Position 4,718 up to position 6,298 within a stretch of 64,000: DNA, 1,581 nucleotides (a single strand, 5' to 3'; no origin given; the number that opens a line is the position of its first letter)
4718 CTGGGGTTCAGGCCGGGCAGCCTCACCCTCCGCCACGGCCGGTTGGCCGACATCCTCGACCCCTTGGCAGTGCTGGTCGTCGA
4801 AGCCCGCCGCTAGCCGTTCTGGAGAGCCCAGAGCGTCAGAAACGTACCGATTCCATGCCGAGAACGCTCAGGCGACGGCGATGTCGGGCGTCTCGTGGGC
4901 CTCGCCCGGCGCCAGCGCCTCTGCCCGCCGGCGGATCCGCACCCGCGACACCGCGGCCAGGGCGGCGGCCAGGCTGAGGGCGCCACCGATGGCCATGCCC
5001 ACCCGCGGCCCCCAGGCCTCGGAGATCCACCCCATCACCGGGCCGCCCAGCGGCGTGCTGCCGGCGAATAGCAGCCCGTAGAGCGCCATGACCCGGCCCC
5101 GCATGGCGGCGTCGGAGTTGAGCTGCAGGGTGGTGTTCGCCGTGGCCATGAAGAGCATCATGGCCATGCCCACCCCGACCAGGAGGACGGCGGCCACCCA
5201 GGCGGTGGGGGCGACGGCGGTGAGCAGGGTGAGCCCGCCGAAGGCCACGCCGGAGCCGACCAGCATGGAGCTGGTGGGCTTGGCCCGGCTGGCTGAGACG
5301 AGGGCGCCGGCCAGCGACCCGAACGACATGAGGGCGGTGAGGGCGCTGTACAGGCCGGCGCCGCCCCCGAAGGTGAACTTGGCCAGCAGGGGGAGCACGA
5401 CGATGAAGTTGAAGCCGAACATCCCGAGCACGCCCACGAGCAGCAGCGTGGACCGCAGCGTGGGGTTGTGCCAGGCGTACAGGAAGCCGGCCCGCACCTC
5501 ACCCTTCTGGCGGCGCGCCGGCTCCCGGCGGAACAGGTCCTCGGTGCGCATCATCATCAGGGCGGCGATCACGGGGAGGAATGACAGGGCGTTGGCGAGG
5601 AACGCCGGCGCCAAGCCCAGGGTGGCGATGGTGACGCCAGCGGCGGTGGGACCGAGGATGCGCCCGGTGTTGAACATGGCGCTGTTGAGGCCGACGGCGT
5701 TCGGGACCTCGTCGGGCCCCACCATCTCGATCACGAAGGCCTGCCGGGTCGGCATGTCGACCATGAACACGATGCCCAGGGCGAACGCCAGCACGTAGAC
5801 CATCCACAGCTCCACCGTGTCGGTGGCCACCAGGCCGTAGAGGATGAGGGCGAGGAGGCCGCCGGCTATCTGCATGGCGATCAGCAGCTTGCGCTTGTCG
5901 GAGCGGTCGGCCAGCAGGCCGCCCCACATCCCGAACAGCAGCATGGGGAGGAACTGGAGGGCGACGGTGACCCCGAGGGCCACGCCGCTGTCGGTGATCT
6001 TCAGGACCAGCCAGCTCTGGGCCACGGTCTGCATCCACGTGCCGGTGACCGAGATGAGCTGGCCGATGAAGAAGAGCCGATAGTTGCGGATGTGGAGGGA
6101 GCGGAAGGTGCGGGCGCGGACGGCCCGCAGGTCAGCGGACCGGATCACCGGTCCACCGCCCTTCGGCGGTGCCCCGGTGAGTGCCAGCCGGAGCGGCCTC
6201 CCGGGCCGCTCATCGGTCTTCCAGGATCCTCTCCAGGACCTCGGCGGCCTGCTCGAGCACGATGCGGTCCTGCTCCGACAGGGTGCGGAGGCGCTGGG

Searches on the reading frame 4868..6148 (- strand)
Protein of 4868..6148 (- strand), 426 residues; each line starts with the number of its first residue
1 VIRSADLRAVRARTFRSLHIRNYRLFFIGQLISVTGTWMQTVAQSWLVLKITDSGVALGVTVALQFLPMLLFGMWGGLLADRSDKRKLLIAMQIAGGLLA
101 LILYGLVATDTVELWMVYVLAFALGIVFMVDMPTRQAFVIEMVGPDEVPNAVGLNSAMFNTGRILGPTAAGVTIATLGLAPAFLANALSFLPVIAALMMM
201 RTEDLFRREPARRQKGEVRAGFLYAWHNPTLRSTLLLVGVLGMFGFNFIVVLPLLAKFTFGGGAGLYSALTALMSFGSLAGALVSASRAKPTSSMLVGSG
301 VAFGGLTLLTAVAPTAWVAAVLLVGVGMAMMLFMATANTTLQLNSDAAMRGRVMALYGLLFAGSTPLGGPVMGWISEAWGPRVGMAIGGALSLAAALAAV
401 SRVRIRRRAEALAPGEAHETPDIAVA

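Call 8: search_protein_families(library=ncbifam, proteins=[window:4868-6148:-], max_evalue=1)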
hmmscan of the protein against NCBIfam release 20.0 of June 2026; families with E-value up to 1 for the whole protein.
window:4868-6148:- (426 aa): 14 families
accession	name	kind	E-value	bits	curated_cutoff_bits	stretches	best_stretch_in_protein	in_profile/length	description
TIGR00900.1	2A0121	subfamily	1e-54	186.3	319.6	1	23-378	1-362/364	H+ Antiporter protein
NF007792.0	PRK10489.1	equivalog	7.9e-30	104.2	324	1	21-411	17-407/419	enterobactin transporter EntS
NF012178.0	tet_MFS_V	exception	1.6e-16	60.5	640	1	18-407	5-402/409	tetracycline efflux MFS transporter Tet(V)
NF000246.1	macrolide_MefC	exception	1.6e-15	57.1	870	1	20-401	7-394/407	macrolide efflux MFS transporter Mef(C)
NF052575.1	MFS_efflux_Tap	equivalog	3.5e-10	39.4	625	1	25-397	8-386/401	multidrug efflux MFS transporter Tap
NF000051.1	macrolide_MefB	exception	4.4e-10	39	800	1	22-397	10-391/409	macrolide efflux MFS transporter Mef(B)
NF006386.0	PRK08633.1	equivalog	7.9e-10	37.1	1221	1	53-357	44-363/1147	acyl-[ACP]--phospholipid O-acyltransferase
NF000245.1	macrolide_MefA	exception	5.8e-09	35.5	675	1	25-400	13-394/405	macrolide efflux MFS transporter Mef(A)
NF000154.1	macrolide_MefEN2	exception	6.8e-09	35.5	800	1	27-390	12-379/401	macrolide efflux MFS transporter Mef(En2)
TIGR00880.1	2_A_01_02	superfamily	3.9e-06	27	131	2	67-200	9-138/141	multidrug resistance protein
TIGR00893.1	2A0114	subfamily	1.1e-05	24.6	395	1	32-199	231-395/399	D-galactonate transporter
NF033135.1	cmx_cmrA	equivalog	0.00058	19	400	1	75-189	256-366/374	Cmx/CmrA family chloramphenicol efflux MFS transporter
NF012193.0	tet_MFS_A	exception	0.00086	18.4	840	1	55-356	41-342/394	tetracycline efflux MFS transporter Tet(A)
TIGR04143.1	VPxxxP_CTERM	domain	0.094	12.6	30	1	228-246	5-18/25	VPXXXP-CTERM sorting domain-containing protein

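Call 9: search_protein_families(library=pfam, proteins=[window:4868-6148:-], max_evalue=1)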
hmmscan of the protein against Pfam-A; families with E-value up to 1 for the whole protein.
window:4868-6148:- (426 aa): 2 families
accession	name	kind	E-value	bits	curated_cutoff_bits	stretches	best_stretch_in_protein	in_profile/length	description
PF05977.19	MFS_3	-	1.8e-58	198.7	27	1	14-424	3-415/524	Transmembrane secretion effector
PF07690.21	MFS_1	-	6.4e-35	121.1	33.4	2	27-368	2-346/347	Major Facilitator Superfamily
